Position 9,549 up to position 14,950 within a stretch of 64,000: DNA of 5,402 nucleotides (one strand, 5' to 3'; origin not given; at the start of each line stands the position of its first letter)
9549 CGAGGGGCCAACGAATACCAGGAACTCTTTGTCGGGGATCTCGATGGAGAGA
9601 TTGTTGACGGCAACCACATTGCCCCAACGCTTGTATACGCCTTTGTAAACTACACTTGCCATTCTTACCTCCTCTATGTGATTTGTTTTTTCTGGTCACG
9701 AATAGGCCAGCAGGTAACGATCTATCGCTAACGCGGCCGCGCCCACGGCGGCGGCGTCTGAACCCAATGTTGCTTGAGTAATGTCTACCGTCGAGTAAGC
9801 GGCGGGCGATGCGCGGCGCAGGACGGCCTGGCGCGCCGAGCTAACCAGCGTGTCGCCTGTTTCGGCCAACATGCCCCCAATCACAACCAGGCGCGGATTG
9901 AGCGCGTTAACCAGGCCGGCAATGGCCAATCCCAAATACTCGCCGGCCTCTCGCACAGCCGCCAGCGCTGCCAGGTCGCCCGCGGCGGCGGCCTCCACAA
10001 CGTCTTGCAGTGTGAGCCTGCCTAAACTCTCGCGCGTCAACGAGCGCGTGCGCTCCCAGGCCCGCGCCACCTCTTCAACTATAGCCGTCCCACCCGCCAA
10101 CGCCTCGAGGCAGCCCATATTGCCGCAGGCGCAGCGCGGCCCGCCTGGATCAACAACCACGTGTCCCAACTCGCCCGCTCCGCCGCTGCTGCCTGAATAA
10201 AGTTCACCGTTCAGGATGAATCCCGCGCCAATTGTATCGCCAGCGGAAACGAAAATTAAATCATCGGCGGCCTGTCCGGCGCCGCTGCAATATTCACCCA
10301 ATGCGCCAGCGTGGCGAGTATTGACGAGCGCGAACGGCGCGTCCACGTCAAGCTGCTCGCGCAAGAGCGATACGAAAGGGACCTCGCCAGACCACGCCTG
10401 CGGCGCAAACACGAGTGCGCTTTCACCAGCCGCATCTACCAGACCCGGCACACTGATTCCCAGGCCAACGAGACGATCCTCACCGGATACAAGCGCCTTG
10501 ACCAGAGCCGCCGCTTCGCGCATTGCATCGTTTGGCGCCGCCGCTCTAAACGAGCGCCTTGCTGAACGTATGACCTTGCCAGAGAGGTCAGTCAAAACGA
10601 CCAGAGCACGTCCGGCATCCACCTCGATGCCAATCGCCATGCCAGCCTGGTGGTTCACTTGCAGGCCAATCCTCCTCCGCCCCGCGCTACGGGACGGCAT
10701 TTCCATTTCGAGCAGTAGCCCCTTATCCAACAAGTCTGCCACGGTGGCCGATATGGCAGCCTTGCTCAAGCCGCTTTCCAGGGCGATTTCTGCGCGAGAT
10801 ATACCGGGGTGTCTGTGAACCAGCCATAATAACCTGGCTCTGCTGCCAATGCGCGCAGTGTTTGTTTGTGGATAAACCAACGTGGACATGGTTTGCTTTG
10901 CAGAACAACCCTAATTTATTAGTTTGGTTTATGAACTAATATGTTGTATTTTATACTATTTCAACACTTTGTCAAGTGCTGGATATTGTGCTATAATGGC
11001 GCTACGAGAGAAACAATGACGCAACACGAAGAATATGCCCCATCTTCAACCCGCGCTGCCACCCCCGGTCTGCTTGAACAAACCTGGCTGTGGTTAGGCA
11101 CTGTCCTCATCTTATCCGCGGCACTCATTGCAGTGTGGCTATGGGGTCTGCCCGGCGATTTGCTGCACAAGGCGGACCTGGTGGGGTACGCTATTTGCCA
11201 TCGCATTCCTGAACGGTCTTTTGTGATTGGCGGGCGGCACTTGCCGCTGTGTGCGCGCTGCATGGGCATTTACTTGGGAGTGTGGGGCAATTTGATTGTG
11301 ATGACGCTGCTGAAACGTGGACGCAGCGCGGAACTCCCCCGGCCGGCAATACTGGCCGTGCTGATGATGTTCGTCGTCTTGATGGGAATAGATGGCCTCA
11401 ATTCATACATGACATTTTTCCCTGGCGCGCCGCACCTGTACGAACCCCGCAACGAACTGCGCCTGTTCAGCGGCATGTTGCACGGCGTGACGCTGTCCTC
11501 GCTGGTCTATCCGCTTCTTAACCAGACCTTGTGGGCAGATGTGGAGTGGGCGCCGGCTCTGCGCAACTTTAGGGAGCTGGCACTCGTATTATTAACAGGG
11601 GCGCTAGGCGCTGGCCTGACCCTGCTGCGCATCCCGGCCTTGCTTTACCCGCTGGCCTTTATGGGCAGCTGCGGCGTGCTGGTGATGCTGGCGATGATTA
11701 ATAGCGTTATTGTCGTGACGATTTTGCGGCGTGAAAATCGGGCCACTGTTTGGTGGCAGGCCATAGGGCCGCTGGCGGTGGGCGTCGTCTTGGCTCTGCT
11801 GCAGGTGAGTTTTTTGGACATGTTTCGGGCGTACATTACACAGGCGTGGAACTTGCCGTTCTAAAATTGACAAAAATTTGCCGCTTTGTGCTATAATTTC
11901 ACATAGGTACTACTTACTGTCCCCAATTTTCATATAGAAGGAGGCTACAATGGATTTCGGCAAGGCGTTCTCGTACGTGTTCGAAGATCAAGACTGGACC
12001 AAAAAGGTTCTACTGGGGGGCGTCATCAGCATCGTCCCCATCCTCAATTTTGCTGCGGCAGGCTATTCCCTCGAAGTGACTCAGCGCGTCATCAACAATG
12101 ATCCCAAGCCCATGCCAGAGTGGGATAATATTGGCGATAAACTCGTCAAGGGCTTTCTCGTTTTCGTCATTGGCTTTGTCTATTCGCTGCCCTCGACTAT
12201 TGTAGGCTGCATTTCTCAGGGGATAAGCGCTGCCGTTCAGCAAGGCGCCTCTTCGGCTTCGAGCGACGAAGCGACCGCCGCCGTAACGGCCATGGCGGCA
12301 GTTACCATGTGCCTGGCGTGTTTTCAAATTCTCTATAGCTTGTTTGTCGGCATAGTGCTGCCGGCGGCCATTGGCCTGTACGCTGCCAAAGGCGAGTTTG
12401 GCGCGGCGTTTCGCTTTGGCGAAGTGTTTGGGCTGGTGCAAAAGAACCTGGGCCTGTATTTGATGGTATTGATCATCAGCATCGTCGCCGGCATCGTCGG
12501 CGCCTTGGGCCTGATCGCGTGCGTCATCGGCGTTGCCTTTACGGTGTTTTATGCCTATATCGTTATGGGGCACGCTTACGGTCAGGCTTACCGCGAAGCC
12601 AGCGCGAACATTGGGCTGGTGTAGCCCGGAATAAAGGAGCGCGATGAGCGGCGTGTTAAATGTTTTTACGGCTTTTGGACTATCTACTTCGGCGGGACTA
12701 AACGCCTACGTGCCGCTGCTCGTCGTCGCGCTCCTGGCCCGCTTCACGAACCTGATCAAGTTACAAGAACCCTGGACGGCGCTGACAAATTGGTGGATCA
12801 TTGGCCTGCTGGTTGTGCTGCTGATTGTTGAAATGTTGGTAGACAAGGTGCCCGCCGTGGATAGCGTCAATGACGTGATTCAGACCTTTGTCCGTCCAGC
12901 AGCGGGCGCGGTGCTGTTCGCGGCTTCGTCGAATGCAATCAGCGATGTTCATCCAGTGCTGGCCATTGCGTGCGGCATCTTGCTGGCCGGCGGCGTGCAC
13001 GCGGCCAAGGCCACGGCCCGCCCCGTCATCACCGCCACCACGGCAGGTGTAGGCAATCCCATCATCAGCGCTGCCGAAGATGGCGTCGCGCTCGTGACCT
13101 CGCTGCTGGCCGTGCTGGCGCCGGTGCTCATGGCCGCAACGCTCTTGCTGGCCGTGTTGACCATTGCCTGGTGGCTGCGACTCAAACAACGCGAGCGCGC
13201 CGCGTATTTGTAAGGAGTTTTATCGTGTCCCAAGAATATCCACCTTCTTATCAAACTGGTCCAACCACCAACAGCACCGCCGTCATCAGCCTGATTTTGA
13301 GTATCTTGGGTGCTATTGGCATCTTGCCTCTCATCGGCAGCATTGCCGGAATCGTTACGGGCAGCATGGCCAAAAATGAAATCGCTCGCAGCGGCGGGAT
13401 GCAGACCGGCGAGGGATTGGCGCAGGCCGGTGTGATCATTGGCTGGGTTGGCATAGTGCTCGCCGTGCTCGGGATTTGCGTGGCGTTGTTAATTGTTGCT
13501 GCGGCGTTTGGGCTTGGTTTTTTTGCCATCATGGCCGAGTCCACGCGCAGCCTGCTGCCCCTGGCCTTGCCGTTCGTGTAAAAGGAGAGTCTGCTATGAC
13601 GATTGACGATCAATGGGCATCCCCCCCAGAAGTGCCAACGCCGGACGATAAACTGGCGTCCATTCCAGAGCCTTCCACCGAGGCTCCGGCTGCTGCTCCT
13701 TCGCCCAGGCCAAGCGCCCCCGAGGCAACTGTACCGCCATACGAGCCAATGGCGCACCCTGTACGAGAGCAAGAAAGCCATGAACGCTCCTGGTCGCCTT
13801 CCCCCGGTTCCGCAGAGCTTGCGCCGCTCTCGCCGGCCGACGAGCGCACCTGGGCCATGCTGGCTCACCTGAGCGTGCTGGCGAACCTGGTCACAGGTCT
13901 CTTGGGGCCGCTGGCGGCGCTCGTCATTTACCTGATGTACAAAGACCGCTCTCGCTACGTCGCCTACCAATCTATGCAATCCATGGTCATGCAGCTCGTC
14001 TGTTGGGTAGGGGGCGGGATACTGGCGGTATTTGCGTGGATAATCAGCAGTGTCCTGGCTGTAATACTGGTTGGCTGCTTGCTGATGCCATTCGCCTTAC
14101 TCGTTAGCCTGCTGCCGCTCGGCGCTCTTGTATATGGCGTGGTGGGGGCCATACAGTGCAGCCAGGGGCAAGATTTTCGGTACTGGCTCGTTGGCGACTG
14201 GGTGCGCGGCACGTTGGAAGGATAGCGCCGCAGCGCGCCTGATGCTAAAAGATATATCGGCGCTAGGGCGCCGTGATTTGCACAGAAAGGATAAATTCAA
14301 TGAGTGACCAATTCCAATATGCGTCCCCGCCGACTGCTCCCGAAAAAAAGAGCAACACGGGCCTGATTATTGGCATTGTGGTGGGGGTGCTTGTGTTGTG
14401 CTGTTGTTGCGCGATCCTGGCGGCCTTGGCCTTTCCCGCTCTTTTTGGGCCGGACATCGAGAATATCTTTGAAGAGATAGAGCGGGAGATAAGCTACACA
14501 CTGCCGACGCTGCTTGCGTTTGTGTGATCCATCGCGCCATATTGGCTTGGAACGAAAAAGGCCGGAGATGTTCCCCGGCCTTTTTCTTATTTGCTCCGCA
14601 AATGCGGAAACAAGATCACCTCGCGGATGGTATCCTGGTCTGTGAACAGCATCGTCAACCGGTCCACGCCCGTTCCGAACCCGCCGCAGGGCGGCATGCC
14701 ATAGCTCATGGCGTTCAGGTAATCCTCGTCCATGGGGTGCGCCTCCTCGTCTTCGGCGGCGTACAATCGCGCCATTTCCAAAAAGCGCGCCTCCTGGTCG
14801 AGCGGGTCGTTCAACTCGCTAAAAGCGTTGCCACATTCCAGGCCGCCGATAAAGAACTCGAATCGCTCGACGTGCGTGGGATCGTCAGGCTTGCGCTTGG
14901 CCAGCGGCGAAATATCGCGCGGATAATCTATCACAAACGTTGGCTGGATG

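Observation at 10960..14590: Co-directional cluster of six small polytopic membrane proteins of unknown function behind twin near-identical promoters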

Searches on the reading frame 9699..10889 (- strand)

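Call 67: search_protein_families(library=pfam, proteins=[window:9699-10889:-], max_evalue=0.00001)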
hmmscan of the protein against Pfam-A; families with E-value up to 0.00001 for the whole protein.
window:9699-10889:- (397 aa): 2 families
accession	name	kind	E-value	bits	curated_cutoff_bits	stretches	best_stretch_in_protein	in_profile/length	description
PF00480.26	ROK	-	4.8e-53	181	22.9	1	86-390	2-293/294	ROK family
PF12802.13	MarR_2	-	1.6e-09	38.2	27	1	16-59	6-50/61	MarR family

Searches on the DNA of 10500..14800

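Call 87: search_rna_families(source=window, start=10500, end=14800, threshold=evalue, max_evalue=1)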
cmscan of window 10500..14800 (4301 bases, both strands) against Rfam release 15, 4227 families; matches with E-value up to 1: 5.
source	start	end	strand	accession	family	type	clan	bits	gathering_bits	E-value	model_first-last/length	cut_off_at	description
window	14557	14593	-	RF02901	AaHKsRNA41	Gene; sRNA;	-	26.3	97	0.0037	147-183/187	no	Aggregatibacter sRNA 41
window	14551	14679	-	RF02346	ar35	Gene; sRNA;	-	25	45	0.082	1-144/144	no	Alphaproteobacterial sRNA ar35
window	14494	14589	+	RF02346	ar35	Gene; sRNA;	-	23.9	45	0.14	1-144/144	no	Alphaproteobacterial sRNA ar35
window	14552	14602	-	RF00506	Thr_leader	Cis-reg; leader;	-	22.8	55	0.45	1-118/118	no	Threonine operon leader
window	14554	14586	-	RF00084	CsrC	Gene; sRNA;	CL00106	16.8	61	0.056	210-243/255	no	CsrC RNA family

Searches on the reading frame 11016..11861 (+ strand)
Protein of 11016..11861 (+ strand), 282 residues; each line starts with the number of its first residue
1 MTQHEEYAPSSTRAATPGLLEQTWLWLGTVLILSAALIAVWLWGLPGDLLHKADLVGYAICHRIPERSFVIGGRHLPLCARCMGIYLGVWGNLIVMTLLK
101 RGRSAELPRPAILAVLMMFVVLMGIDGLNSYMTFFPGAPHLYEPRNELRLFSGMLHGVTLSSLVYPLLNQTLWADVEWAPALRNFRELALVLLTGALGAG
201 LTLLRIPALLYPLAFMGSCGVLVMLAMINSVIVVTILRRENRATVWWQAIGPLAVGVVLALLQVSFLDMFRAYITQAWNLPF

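Call 7: search_protein_families(library=pfam, proteins=[window:11016-11861:+], max_evalue=1)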
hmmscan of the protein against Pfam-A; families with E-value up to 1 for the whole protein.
window:11016-11861:+ (282 aa): 2 families
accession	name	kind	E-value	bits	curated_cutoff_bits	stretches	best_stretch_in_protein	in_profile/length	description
PF09858.14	DUF2085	-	5.5e-24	84.9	25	1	61-161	1-88/90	Predicted membrane protein (DUF2085)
PF24535.1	DUF7598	-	0.016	15.8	27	1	217-279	9-71/135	Domain of unknown function (DUF7598)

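Call 8: search_protein_families(library=ncbifam, proteins=[window:11016-11861:+], max_evalue=1)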
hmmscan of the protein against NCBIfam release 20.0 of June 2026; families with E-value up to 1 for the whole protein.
window:11016-11861:+ (282 aa): 0 families

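Call 32: find_homologous_proteins(query=window:11016-11861:+)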
Query window:11016-11861:+ (282 aa): 1165 proteins with E <= 0.001 among 8000 candidates; the best 120 are listed.
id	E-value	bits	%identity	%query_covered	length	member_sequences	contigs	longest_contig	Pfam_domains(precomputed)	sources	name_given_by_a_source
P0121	6.3e-182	621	100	100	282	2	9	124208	PF09858.15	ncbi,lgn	-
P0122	7.5e-121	421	68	100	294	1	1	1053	PF09858.15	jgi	jgi:uncharacterized membrane protein/energy-converting hydrogenase Eha subunit E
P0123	5.0e-114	399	65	100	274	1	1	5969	PF09858.15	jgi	jgi:uncharacterized membrane protein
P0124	4.7e-113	395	66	100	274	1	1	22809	PF09858.15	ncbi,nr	ncbi:MAG: DUF2085 domain-containing protein [Thermoflexales bacterium]|nr:DUF2085 domain-containing 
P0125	1.5e-112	394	71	86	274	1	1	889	PF09858.15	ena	-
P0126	4.1e-112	392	71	93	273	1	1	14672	PF09858.15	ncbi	-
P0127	7.5e-111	388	66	100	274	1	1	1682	PF09858.15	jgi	jgi:uncharacterized membrane protein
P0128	2.6e-109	383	70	90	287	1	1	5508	PF09858.15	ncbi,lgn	-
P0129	9.7e-106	371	64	100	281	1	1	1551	PF09858.15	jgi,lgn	jgi:uncharacterized membrane protein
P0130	8.3e-103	362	60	100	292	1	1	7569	PF09858.15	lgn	-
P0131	1.4e-101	358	62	98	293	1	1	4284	PF09858.15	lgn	-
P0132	3.5e-101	356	60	100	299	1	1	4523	PF09858.15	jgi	-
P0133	6.3e-77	277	49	99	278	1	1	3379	PF09858.15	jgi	-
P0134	2.9e-75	271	54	90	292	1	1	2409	PF09858.15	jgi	jgi:uncharacterized membrane protein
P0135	4.3e-75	271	52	89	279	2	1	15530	PF09858.15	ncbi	-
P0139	3.9e-74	268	54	84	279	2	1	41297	PF09858.15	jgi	-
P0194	2.9e-67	245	49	89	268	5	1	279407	PF09858.15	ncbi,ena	-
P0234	3.0e-65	239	49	84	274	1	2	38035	PF09858.15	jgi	jgi:uncharacterized membrane protein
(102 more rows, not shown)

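Call 33: find_encoding_contigs(protein=P0194, flank=6000, max_places=2)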
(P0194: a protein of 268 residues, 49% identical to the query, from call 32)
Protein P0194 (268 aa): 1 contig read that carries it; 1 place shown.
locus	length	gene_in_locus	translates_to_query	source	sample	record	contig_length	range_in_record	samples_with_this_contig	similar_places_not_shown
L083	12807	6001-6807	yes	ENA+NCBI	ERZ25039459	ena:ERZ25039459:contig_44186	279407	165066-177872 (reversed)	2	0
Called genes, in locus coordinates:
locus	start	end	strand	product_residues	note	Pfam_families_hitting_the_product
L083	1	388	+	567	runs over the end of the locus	-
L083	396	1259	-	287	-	PF01261:AP_endonuc_2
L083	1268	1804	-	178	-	-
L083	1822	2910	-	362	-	PF01926:MMR_HSR1 (weak), PF06071:YchF-GTPase_C, PF02824:TGS (weak)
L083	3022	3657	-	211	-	PF01712:dNK, PF02223:Thymidylate_kin (faint), PF13238:AAA_18 (weak)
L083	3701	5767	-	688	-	PF05378:Hydant_A_N, PF13941:MutL (faint), PF01968:Hydantoinase_A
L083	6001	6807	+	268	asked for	PF09858:DUF2085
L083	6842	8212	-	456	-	PF00005:ABC_tran (faint), PF01926:MMR_HSR1, PF02421:FeoB_N, PF00009:GTP_EFTU (weak), PF01926:MMR_HSR1, PF02421:FeoB_N, PF00009:GTP_EFTU, PF14714:KH_dom-like, +5 more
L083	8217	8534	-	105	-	PF11950:DUF3467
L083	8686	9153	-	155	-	PF00436:SSB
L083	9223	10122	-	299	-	PF00702:Hydrolase (weak)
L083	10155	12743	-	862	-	PF00528:BPD_transp_1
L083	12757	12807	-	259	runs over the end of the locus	PF00005:ABC_tran, PF13304:AAA_21 (faint)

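Call 34: find_encoding_contigs(protein=P0139, flank=6000, max_places=2)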
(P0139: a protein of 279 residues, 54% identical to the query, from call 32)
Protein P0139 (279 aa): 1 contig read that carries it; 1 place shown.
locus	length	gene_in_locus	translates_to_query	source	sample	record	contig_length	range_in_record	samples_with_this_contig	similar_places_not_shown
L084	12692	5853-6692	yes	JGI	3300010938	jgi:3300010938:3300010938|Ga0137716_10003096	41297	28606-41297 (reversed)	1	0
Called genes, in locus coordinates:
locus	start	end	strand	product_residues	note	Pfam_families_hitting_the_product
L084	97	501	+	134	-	-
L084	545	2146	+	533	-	PF00128:Alpha-amylase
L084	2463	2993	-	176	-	PF01613:Flavin_Reduct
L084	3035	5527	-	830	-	PF00912:Transgly, PF00905:Transpeptidase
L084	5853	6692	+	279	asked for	PF09858:DUF2085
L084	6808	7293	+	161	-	-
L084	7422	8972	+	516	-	PF07669:Eco57I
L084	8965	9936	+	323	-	PF17728:BsuBI_PstI_RE_N, PF06616:BsuBI_PstI_RE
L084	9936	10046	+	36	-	-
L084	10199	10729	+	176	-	PF13548:DUF4126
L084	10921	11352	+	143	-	-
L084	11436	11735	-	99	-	-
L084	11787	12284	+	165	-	PF09685:MamF_MmsF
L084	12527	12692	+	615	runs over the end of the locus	PF01541:GIY-YIG (weak), PF27096:UvrC_M, PF02151:UVR, PF22920:UvrC_RNaseH, PF08459:UvrC_RNaseH_dom, PF14520:HHH_5 (weak)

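Call 35: find_encoding_contigs(protein=P0234, flank=6000, max_places=2)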
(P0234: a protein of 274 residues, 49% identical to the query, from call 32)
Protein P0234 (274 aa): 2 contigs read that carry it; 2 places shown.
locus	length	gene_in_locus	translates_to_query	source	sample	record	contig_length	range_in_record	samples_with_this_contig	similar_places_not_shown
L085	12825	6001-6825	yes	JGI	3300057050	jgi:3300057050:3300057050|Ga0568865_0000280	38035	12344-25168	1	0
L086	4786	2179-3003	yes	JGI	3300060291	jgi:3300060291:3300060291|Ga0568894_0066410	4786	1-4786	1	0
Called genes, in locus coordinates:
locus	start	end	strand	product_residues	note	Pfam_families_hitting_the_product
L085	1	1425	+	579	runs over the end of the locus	PF00916:Sulfate_transp, PF01740:STAS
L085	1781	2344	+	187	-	PF03729:DUF308 (weak)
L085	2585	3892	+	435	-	PF04055:Radical_SAM, PF13186:SPASM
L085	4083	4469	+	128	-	-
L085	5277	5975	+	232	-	PF12773:DZR, PF13248:Zn_ribbon_3 (weak)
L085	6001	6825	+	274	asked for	PF09858:DUF2085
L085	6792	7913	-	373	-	PF03706:LPG_synthase_TM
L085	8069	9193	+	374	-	PF00154:RecA_N, PF08423:Rad51, PF06745:ATPase (weak), PF00005:ABC_tran (faint), PF27531:MT3502_N (weak), PF21096:RecA_C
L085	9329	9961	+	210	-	-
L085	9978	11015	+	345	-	PF13480:Acetyltransf_6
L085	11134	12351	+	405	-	PF26550:Tricorn_2nd, PF26549:Tricorn_N, PF07676:PD40 (weak)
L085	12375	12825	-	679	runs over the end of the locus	PF13485:Peptidase_MA_2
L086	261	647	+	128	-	-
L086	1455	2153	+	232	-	PF12773:DZR, PF13248:Zn_ribbon_3 (weak)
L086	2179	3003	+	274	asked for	PF09858:DUF2085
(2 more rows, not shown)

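Call 40: search_protein_families(library=pfam, proteins=[L084:6808-7290:+, L084:10921-11349:+], max_evalue=0.1)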
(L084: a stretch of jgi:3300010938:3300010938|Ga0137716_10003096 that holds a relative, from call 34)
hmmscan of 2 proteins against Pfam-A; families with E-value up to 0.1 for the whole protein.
L084:6808-7290:+ (161 aa): 0 families

L084:10921-11349:+ (143 aa): 1 family
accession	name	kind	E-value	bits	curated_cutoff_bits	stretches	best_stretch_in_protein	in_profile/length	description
PF13828.11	DUF4190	-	2.9e-15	56.2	35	1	27-90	2-61/62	Domain of unknown function (DUF4190)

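Call 47: search_solved_structures(query=A2, max_evalue=10)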
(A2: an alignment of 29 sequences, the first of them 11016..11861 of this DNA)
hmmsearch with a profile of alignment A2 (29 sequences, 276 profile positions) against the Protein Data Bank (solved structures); distinct sequences matched with E-value up to 10: 0.

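Call 52: predict_structure(alignment_id=A2)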
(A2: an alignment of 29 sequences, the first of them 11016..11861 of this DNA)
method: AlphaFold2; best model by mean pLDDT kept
length: 282 residues; sequences in the alignment: 29
mean_pLDDT: 91.2   pTM: 0.86
mean pLDDT of the five models: 91.2, 90.4, 88.7, 88.1, 87.0
residues with pLDDT >= 90: 216; 70-90: 44; 50-70: 21; < 50: 1
segments of 3 or more residues with pLDDT < 50: none
pLDDT, mean of each block of 10 residues (from residue 1): 59 58 80 92 88 91 87 93 97 98 97 98 93 87 88 98 98 97 98 98 96 96 97 96 95 96 93 93 74
secondary structure, 60 per line:
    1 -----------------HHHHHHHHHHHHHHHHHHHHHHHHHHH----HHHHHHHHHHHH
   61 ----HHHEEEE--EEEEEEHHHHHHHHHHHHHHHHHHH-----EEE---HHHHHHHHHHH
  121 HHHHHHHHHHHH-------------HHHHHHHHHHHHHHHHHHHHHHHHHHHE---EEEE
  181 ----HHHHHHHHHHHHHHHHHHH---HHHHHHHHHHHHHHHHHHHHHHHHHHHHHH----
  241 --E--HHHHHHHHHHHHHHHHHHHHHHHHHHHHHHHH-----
elements in order: H18-44 H49-60 E68-71 E74-79 H80-98 E104-106 H110-132 H146-172 E177-180 H185-203 H207-236 H246-277

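Call 63: search_protein_families(library=padloc, proteins=[window:11016-11861:+], max_evalue=0.01)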
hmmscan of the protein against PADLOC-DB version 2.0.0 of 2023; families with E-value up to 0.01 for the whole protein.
window:11016-11861:+ (282 aa): 0 families

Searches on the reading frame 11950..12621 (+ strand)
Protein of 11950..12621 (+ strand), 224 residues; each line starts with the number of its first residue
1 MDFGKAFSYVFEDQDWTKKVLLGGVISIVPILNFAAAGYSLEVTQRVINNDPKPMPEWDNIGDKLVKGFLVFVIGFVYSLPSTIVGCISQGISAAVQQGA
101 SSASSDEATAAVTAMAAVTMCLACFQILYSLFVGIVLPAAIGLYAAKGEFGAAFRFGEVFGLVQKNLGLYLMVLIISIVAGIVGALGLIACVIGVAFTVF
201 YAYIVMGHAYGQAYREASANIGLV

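Call 7: search_protein_families(library=pfam, proteins=[window:11950-12621:+], max_evalue=1)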
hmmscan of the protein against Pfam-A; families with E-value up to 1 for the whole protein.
window:11950-12621:+ (224 aa): 2 families
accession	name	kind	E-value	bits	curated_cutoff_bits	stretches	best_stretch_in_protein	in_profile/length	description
PF13197.11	DUF4013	-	6.5e-31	107.9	26.9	1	25-192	4-167/168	Protein of unknown function (DUF4013)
PF25143.1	Zn_ribbon_IFT122_C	-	0.2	12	27.3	1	116-130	1-15/38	IFT122, C-terminal zinc ribbon domain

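Call 8: search_protein_families(library=ncbifam, proteins=[window:11950-12621:+], max_evalue=1)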
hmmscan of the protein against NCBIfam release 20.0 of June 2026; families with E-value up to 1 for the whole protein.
window:11950-12621:+ (224 aa): 0 families

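Call 63: search_protein_families(library=padloc, proteins=[window:11950-12621:+], max_evalue=0.01)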
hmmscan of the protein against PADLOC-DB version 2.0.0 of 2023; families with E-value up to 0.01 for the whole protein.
window:11950-12621:+ (224 aa): 1 family
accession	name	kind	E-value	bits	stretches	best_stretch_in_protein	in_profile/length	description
PDLC01262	Cas5a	-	0.006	14.9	1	76-116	26-62/168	CAS-I-A; effector_G5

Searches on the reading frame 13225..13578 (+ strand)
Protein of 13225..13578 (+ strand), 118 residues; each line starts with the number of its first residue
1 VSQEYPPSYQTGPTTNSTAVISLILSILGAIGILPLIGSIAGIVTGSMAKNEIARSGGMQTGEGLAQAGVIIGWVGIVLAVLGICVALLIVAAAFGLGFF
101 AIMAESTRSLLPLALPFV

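Call 7: search_protein_families(library=pfam, proteins=[window:13225-13578:+], max_evalue=1)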
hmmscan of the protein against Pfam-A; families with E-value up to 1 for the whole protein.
window:13225-13578:+ (118 aa): 2 families
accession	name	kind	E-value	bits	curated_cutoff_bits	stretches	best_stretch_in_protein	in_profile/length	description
PF13828.11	DUF4190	-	1.8e-16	60.1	35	1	19-82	2-61/62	Domain of unknown function (DUF4190)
PF13273.12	DUF4064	-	0.087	13.5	32.1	1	23-102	6-93/102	Protein of unknown function (DUF4064)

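Call 8: search_protein_families(library=ncbifam, proteins=[window:13225-13578:+], max_evalue=1)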
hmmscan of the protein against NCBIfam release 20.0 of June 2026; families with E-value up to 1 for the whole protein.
window:13225-13578:+ (118 aa): 2 families
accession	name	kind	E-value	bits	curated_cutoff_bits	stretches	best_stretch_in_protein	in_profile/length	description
NF040945.1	CCC_membrane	equivalog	1.7e-05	25.1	65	1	21-97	7-84/99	CCC motif membrane protein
NF007818.0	PRK10527.1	equivalog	0.22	11.6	163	1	70-97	7-34/125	DUF454 family protein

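Call 63: search_protein_families(library=padloc, proteins=[window:13225-13578:+], max_evalue=0.01)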
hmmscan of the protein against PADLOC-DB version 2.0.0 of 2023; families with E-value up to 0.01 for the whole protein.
window:13225-13578:+ (118 aa): 0 families
